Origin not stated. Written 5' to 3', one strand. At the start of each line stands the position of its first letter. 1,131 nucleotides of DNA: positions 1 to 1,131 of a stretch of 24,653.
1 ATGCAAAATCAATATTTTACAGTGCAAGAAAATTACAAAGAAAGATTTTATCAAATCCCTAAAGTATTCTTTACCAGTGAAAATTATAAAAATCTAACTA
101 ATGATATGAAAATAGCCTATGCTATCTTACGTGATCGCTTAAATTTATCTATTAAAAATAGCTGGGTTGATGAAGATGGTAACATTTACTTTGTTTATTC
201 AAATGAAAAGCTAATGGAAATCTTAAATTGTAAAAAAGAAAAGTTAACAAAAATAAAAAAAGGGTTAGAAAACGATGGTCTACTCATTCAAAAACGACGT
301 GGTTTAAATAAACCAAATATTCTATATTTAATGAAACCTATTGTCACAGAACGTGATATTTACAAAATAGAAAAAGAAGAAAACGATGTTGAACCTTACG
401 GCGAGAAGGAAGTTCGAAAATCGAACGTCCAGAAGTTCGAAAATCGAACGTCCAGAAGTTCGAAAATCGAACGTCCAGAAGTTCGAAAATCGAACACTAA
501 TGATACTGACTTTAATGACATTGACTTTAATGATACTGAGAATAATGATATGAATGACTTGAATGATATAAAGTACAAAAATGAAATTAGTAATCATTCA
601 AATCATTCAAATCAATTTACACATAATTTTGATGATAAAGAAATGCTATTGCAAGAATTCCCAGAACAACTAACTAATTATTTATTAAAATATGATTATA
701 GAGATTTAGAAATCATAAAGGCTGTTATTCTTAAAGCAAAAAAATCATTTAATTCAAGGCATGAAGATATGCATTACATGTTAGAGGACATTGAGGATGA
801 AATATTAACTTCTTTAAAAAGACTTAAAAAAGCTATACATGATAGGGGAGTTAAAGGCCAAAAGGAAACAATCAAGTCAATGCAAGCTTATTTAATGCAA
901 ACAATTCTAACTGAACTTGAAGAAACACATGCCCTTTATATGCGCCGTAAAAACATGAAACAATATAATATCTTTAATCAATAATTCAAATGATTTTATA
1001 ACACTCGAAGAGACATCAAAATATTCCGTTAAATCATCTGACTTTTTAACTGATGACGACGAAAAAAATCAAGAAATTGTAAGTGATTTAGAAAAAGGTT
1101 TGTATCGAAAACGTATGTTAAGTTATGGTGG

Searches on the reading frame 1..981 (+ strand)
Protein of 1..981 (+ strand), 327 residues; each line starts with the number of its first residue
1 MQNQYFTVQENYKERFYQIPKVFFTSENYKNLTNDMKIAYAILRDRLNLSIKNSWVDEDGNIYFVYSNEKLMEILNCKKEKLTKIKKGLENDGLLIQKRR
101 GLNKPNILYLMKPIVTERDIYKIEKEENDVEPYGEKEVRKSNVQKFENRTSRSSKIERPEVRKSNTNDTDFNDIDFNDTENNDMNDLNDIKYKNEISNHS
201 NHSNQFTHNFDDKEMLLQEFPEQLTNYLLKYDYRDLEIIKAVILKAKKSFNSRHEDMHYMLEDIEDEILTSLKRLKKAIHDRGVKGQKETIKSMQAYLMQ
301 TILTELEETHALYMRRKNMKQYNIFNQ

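Call 55: search_protein_families(library=pfam, proteins=[window:1-981:+])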
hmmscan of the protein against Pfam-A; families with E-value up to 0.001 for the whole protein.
window:1-981:+ (327 aa): 2 families
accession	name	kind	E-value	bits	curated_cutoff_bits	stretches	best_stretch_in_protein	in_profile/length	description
PF06970.17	RepA_N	-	2.5e-30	104.6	30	1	15-89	2-76/76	Replication initiator protein A (RepA) N-terminus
PF18008.6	Bac_RepA_C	-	4.4e-10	40.3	25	1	221-310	2-94/95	Replication initiator protein A C-terminal domain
